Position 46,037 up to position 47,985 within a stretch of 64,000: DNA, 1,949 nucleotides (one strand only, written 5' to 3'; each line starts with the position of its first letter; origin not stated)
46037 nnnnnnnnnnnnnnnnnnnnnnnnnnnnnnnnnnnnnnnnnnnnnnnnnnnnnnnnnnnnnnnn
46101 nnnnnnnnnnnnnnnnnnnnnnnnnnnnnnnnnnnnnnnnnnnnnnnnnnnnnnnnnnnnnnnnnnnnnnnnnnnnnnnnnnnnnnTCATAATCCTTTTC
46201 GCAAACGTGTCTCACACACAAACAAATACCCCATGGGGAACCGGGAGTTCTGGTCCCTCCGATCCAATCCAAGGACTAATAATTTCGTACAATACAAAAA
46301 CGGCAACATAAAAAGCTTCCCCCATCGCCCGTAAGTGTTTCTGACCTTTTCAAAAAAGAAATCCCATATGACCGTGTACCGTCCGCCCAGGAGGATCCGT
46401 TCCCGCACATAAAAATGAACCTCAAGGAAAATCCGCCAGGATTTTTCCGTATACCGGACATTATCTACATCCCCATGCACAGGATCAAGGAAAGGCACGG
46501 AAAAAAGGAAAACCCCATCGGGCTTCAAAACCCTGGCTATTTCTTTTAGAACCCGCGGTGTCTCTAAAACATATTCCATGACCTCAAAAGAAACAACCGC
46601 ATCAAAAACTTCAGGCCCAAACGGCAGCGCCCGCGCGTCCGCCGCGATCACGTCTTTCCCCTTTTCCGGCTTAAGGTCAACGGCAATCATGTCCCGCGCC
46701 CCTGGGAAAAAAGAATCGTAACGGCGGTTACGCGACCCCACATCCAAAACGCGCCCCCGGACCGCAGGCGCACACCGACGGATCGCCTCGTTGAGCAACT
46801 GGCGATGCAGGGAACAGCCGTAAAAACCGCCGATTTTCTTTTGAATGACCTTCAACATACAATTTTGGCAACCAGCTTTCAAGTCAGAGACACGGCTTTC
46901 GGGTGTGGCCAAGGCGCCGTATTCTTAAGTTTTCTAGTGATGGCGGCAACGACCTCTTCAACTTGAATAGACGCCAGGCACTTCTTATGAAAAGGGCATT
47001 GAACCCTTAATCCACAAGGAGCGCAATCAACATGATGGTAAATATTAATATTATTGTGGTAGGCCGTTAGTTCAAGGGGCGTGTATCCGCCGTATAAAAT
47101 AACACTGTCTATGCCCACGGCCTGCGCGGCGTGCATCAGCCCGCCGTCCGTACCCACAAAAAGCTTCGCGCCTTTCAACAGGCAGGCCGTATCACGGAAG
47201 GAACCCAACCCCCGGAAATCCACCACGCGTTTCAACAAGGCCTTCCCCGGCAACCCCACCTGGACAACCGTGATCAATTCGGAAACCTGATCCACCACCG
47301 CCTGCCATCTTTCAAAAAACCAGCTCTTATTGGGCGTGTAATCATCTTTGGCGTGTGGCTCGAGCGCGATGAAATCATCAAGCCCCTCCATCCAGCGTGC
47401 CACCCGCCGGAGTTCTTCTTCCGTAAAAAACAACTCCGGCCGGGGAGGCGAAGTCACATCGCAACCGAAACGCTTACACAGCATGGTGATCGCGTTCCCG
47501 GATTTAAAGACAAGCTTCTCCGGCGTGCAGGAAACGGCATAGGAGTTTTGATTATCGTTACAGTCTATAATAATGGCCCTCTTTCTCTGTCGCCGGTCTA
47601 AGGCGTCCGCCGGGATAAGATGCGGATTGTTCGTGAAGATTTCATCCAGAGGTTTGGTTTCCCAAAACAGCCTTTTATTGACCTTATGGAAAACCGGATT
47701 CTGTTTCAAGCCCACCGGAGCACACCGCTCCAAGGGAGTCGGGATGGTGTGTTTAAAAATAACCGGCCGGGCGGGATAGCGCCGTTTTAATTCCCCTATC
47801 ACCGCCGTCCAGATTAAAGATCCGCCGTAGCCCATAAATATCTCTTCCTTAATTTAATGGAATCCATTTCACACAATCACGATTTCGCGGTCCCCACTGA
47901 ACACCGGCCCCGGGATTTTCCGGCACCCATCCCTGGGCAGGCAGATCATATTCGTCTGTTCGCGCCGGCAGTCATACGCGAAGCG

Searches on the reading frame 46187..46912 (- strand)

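Call 7: search_protein_families(library=pfam, proteins=[window:46187-46912:-], max_evalue=0.01)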
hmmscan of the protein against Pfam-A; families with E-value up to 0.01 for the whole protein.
window:46187-46912:- (241 aa): 8 families
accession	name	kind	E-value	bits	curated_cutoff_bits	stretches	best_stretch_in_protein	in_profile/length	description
PF08241.18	Methyltransf_11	-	1e-13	52.1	21.2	1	83-137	40-95/95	Methyltransferase domain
PF13489.12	Methyltransf_23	-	1.7e-11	44.5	27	1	38-154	7-134/164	Methyltransferase domain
PF13649.12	Methyltransf_25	-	1.8e-08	35.4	27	1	87-133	49-97/97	Methyltransferase domain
PF13847.12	Methyltransf_31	-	2.3e-07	31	27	1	88-139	58-111/145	Methyltransferase domain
PF08242.18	Methyltransf_12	-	2.5e-06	28.5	30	1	96-135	61-98/98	Methyltransferase domain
PF01209.24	Ubie_methyltran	-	0.00089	19.1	20.1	1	88-136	102-150/233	ubiE/COQ5 methyltransferase family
PF05148.21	Methyltransf_8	-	0.006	16.9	27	1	55-135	76-154/219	Hypothetical methyltransferase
PF20922.3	Anamorsin_N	-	0.0067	16.6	27.1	1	102-140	51-90/163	Anamorsin, N-terminal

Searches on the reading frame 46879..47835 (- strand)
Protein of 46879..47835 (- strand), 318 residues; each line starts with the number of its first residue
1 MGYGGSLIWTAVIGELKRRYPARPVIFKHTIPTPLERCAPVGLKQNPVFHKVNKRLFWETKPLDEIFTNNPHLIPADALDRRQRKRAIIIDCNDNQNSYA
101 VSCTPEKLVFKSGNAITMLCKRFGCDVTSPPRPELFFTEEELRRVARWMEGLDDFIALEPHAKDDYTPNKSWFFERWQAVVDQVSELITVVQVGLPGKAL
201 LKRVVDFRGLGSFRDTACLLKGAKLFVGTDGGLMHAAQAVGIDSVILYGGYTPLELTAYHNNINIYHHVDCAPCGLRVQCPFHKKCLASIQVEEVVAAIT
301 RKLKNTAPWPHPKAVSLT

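Call 7: search_protein_families(library=pfam, proteins=[window:46879-47835:-], max_evalue=0.01)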
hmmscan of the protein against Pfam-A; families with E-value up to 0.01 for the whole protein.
window:46879-47835:- (318 aa): 1 family
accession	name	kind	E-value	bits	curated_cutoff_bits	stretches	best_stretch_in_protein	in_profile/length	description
PF01075.23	Glyco_transf_9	-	6.8e-11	42.4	22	1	149-275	101-237/247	Glycosyltransferase family 9 (heptosyltransferase)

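Call 82: search_protein_families(library=ncbifam, proteins=[window:46879-47835:-], max_evalue=0.00001)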
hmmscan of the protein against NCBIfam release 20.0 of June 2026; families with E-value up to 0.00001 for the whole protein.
window:46879-47835:- (318 aa): 4 families
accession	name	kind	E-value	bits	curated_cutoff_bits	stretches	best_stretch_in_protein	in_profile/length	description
TIGR02195.1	heptsyl_trn_II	equivalog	1.1e-08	34.6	134.6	1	204-301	238-336/339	lipopolysaccharide heptosyltransferase II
NF007742.0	PRK10422.1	equivalog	5e-08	32.1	467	1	202-306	242-346/352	lipopolysaccharide core heptosyltransferase RfaQ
TIGR02201.1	heptsyl_trn_III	equivalog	7.5e-08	31.8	170.2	1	201-301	239-341/344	putative lipopolysaccharide heptosyltransferase III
TIGR02193.1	heptsyl_trn_I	equivalog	2.9e-06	26.8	185.3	1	213-299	246-316/320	lipopolysaccharide heptosyltransferase I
